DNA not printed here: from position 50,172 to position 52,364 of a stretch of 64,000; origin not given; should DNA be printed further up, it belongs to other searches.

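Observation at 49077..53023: Minus-strand operon: HAD hydrolase, B12-binding radical SAM enzyme (CX4CX2C), MORN/YwqK-like lipoprotein and orphan OmpR regulator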

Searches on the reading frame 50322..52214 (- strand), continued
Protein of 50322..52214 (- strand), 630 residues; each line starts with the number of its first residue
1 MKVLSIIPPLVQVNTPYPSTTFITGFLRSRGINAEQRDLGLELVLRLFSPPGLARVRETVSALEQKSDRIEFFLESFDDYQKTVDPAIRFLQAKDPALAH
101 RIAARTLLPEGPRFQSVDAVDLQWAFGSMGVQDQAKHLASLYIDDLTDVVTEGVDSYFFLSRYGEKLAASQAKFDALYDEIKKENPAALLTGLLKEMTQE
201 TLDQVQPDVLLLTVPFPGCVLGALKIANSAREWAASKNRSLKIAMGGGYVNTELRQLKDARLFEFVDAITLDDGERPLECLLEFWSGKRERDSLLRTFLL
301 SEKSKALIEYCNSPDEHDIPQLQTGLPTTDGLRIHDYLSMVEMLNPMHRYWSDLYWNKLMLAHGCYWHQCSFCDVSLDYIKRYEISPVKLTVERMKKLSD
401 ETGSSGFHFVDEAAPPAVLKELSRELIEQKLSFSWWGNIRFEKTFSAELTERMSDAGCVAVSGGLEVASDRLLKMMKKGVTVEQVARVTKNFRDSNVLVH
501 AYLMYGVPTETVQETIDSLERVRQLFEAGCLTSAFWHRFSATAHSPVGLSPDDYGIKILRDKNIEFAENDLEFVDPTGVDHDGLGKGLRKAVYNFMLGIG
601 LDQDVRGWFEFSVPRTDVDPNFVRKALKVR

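Call 32: search_protein_families(library=pfam, proteins=[window:50322-52214:-], max_evalue=10)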
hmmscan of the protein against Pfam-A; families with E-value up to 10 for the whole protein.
window:50322-52214:- (630 aa): 2 families
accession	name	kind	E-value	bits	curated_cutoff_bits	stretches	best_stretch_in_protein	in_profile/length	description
PF04055.27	Radical_SAM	-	1.9e-13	51.3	29.5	1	363-521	5-165/166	Radical SAM superfamily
PF22094.2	CED4_WHD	-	0.082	13.5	26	1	467-520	41-92/95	CED4, winged-helix domain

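Call 34: find_encoding_contigs(protein=P0109, flank=6000, max_places=1)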
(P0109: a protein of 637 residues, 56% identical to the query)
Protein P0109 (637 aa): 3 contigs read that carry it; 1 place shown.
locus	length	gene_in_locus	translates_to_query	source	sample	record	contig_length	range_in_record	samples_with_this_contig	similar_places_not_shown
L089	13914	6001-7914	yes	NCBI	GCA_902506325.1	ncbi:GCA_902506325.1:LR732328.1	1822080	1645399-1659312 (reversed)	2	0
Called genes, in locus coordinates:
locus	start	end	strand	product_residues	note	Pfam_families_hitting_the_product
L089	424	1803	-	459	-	PF02417:Chromate_transp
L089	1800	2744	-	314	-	PF20229:ChrB_N (weak), PF09828:ChrB_C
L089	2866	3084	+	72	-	PF28289:BV97_02767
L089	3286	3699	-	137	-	-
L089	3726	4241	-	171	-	PF00959:Phage_lysozyme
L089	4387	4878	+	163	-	PF00258:Flavodoxin_1 (weak), PF02525:Flavodoxin_2 (faint), PF03358:FMN_red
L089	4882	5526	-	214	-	PF03458:Gly_transporter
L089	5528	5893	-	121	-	PF05899:Cupin_3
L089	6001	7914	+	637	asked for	PF02310:B12-binding (faint), PF04055:Radical_SAM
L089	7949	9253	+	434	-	PF01323:DSBA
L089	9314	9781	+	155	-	PF00376:MerR, PF13411:MerR_1, PF09278:MerR-DNA-bind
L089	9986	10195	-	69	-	-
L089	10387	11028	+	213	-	PF01545:Cation_efflux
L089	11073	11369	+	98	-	PF00085:Thioredoxin, PF13192:Thioredoxin_3 (weak)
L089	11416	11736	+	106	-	-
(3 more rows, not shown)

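Call 35: find_encoding_contigs(protein=P0114, flank=6000, max_places=1)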
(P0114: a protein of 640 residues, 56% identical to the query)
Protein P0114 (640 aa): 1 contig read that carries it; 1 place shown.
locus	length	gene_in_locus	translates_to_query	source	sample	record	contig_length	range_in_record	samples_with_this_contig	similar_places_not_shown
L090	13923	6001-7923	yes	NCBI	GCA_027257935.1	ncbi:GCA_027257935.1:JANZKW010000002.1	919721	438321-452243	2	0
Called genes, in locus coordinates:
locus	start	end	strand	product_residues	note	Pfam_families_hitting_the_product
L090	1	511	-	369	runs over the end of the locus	PF00069:Pkinase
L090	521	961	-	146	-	-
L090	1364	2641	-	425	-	PF00078:RVT_1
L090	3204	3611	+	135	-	-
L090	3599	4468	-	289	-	PF02517:Rce1-like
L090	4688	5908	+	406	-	PF13487:HD_5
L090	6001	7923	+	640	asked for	PF02310:B12-binding (weak), PF04055:Radical_SAM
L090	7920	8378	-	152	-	PF09500:YiiD_C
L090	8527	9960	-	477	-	PF00270:DEAD, PF04851:ResIII (faint), PF00271:Helicase_C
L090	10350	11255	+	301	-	PF01170:UPF0020 (weak), PF05175:MTS, PF06325:PrmA (weak), PF09445:Methyltransf_15 (weak), PF13847:Methyltransf_31, PF08241:Methyltransf_11 (faint), PF08242:Methyltransf_12 (weak), PF13649:Methyltransf_25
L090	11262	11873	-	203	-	PF00440:TetR_N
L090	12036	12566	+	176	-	PF00857:Isochorismatase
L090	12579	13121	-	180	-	PF00156:Pribosyltran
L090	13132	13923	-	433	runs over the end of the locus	PF00860:Xan_ur_permease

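Call 43: find_related_loci(query=window:50322-52214:-, collection=metagenome_contigs, flank=5000)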
Query window:50322-52214:- (630 aa) in metagenome_contigs; peptide patterns used: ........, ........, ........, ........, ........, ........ (x = any residue, [..] = any of these).
332 stretches matched a pattern; 68 encode a relative of the query (tblastn E <= 1e-3); 68 distinct loci.
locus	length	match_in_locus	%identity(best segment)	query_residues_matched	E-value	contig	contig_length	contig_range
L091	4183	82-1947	71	1-628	0e+0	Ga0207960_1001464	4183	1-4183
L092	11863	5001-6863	71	1-630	0e+0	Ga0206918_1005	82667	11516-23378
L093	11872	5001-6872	72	1-628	0e+0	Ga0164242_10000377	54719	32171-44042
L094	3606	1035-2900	70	1-628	0e+0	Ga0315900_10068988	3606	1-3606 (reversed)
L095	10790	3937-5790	71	1-628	0e+0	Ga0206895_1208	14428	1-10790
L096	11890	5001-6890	71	1-628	0e+0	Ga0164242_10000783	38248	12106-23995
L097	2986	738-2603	68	1-628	0e+0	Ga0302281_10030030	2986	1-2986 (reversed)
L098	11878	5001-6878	69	2-627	0e+0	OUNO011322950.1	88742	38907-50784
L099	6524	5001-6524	70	1-516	0e+0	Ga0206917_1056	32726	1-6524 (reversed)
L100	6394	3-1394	71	158-627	0e+0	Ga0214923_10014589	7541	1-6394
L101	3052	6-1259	73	207-628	0e+0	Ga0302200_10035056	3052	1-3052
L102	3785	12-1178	73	240-628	0e+0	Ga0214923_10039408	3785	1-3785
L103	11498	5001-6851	46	1-627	0e+0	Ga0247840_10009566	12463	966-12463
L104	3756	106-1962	46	1-629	0e+0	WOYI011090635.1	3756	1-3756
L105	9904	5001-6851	47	1-627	0e+0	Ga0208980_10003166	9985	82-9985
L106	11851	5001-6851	46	2-628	0e+0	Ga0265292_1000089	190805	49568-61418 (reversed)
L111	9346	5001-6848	46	2-627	0e+0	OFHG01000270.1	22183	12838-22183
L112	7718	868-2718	46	2-628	0e+0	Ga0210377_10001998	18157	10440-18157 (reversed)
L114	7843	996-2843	46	2-627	0e+0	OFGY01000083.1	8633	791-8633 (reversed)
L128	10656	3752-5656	42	2-615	4e-151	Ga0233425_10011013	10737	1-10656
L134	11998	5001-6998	31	1-627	1e-97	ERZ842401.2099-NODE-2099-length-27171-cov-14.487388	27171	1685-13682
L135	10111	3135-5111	33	2-629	6e-97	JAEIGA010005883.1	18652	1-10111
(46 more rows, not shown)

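Call 44: search_protein_representatives(protein=window:50322-52214:-)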
Query: 630 residues. Proteins with E-value up to 0.001 (for the whole library): 15093; up to 1e-10: 4006; up to 1e-30: 572. The best 150 are listed.
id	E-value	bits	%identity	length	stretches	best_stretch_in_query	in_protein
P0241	2.4e-227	772.8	57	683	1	1-623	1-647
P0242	1.3e-197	674.6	49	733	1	3-629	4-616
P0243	1.3e-195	668.0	51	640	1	2-628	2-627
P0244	5.3e-181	619.8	47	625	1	3-628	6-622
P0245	1.1e-176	605.5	47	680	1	2-627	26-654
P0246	1.4e-169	582.0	46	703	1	1-625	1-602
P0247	1.6e-168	578.5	46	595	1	1-610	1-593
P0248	1.7e-168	578.4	46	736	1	3-620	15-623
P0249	9.4e-165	566.1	45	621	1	1-610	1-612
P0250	2.9e-164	564.5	47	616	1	2-610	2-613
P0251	6.4e-164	563.3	47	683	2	1-558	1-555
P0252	3.5e-159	547.7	44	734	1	3-622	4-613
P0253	9.4e-157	539.7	43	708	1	27-626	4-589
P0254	7.0e-154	530.2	45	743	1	3-625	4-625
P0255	7.8e-154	530.0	42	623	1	8-628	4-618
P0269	1.0e-146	506.5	42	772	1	3-628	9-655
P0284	6.5e-139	480.7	44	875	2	311-624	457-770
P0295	8.6e-134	463.8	39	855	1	4-628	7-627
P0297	1.4e-132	459.8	37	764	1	1-627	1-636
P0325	4.1e-109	382.3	33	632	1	3-627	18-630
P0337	2.6e-100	353.2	33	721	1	1-626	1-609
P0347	8.1e-93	328.5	37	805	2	312-588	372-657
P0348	8.2e-93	328.5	35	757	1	1-610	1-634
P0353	3.8e-90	319.7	40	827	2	323-627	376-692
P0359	1.1e-86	308.2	37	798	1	5-624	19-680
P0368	1.4e-79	284.8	38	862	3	325-627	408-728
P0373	1.7e-77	277.9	32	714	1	2-621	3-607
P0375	2.2e-77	277.5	39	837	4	324-547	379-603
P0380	3.6e-76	273.5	34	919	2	206-626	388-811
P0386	6.1e-73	262.8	32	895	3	325-625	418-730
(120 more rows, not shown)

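Call 47: search_protein_families(library=pfam, proteins=[L098:7281-8819:+, L092:1464-2963:-, L092:3008-4867:-, L093:4038-4859:-, L084:6177-6803:+, L098:2254-4098:-, L098:1272-1712:+], max_evalue=0.001)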
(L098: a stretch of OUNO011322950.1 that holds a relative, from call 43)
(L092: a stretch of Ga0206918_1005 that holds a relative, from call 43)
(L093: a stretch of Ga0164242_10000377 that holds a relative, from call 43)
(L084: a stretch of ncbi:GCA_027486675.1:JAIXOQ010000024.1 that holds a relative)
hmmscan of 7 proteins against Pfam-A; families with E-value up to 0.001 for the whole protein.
L098:7281-8819:+ (512 aa): 10 families
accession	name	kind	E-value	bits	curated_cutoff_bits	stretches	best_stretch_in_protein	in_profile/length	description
PF02518.31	HATPase_c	-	1.4e-23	83.9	26.4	1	404-507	5-109/111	Histidine kinase-, DNA gyrase B-, and HSP90-like ATPase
PF13426.13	PAS_9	-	1.2e-18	67.7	27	1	22-121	3-103/103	PAS domain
PF08448.16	PAS_4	-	2.2e-16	60.5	23.1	1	20-123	5-109/110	PAS fold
PF00989.32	PAS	-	8.2e-16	58.5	22.6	1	11-119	2-113/113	PAS fold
PF00512.31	HisKA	-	1.2e-11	44.9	26.9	1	288-355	2-64/66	His Kinase A (phospho-acceptor) domain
PF14501.12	HATPase_c_5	-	1.8e-07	31.5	22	1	404-505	5-101/102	GHKL domain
PF08447.18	PAS_3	-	1.2e-06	29.1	25.6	1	33-115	2-88/89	PAS fold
PF13188.13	PAS_8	-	2.3e-06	27.7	21.8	1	10-71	1-61/65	PAS domain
PF12860.13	PAS_7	-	0.00021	21.8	27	0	21-126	6-114/115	PAS fold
PF13581.12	HATPase_c_2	-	0.00039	20.9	27.4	1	422-503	50-125/127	Histidine kinase-like ATPase domain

L092:1464-2963:- (499 aa): 1 family
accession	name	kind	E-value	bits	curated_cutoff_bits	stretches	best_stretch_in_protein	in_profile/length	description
PF00496.27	SBP_bac_5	-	2.1e-59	202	32.4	1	59-423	1-363/368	Bacterial extracellular solute-binding proteins, family 5 Middle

L092:3008-4867:- (619 aa): 1 family
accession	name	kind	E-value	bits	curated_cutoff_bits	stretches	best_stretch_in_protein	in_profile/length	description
PF07581.17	Glug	-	7.3e-05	23.4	20.5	0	364-390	1-27/28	The GLUG motif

L093:4038-4859:- (273 aa): 1 family
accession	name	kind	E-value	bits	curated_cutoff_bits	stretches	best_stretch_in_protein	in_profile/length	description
PF18626.7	Gln_deamidase_2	-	1.7e-10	41.5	25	1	60-138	24-104/106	Glutaminase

L084:6177-6803:+ (208 aa): 0 families

L098:2254-4098:- (614 aa): 4 families
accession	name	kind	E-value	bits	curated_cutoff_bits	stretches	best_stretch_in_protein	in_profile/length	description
PF00441.29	Acyl-CoA_dh_1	-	6.2e-29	101.5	22.4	1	299-468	1-145/150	Acyl-CoA dehydrogenase, C-terminal domain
PF02770.24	Acyl-CoA_dh_M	-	6.9e-18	65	33.3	1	191-289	1-96/97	Acyl-CoA dehydrogenase, middle domain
PF02771.21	Acyl-CoA_dh_N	-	1.3e-08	35.6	22.9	1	69-187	7-113/113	Acyl-CoA dehydrogenase, N-terminal domain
PF08028.16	Acyl-CoA_dh_2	-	6.4e-08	33.4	22.7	1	316-461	3-133/134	Acyl-CoA dehydrogenase, C-terminal domain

L098:1272-1712:+ (146 aa): 0 families

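Call 55: search_protein_families(library=pfam, proteins=[L112:2756-5779:+, L106:3522-4763:-, L111:4090-4818:+, L111:7329-7634:+, L114:3630-4421:+, L134:1917-4418:-, L134:7212-8120:+, L135:1144-3078:-, L105:3772-4410:-, L128:5632-7527:+], max_evalue=0.001)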
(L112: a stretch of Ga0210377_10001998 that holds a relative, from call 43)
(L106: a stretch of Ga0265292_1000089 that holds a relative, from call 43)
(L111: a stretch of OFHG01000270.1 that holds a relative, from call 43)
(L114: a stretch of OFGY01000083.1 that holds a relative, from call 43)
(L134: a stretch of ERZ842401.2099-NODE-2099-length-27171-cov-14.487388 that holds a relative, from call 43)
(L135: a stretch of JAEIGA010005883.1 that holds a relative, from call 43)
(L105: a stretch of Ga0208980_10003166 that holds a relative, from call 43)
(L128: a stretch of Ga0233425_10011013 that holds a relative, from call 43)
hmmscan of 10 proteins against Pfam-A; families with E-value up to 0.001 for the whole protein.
L112:2756-5779:+ (1007 aa): 4 families
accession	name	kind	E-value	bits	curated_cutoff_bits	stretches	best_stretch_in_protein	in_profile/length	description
PF05359.17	DUF748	-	0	1017.5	50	2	372-981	441-1037/1037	Domain of Unknown Function (DUF748)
PF05170.20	AsmA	-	9.5e-17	61.5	29.8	1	37-198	9-181/607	AsmA family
PF00691.25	OmpA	-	5e-10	40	27.2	1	827-899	2-72/98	OmpA family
PF13116.12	YhdP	-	6.6e-09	34.7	46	1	35-285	13-240/1224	YhdP protein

L106:3522-4763:- (413 aa): 3 families
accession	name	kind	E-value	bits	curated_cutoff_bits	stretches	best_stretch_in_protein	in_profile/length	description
PF07662.18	Nucleos_tra2_C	-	3.7e-69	233.1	32.3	1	207-410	1-213/213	Na+ dependent nucleoside transporter C-terminus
PF01773.25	Nucleos_tra2_N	-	1.9e-19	70.4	27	1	7-79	1-73/74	Na+ dependent nucleoside transporter N-terminus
PF07670.19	Gate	-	3.5e-11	43.9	29.6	1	100-197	2-101/104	Nucleoside recognition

L111:4090-4818:+ (242 aa): 0 families

L111:7329-7634:+ (101 aa): 0 families

L114:3630-4421:+ (263 aa): 0 families

L134:1917-4418:- (833 aa): 3 families
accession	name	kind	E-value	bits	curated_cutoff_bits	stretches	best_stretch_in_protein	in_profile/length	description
PF00563.25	EAL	-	2.2e-61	207.7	31.3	1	587-818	2-236/236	EAL domain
PF00990.26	GGDEF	-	6.9e-27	94.6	23.8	1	417-566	3-160/161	Diguanylate cyclase, GGDEF domain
PF04392.18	ABC_sub_bind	-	2.5e-05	24.1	25.9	1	140-322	81-261/293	ABC transporter substrate binding protein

L134:7212-8120:+ (302 aa): 2 families
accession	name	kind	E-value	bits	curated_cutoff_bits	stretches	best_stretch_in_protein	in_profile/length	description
PF22769.1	DCD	-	8.4e-14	52.4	27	1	83-164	70-153/153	dCTP deaminase-like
PF00692.24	dUTPase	-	2.7e-05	24.4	22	1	82-169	22-110/129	dUTPase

L135:1144-3078:- (644 aa): 3 families
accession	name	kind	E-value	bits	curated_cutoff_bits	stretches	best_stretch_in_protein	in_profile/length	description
PF17200.10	sCache_2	-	2.3e-35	122.2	25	1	70-219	3-150/155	Single Cache domain 2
PF00015.26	MCPsignal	-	2.8e-30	105.8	34.6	1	421-580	10-169/172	Methyl-accepting chemotaxis protein (MCP) signalling domain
PF08269.17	dCache_2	-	8.8e-30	104.3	26.5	1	62-233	36-198/298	Cache domain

L105:3772-4410:- (212 aa): 0 families

L128:5632-7527:+ (631 aa): 0 families
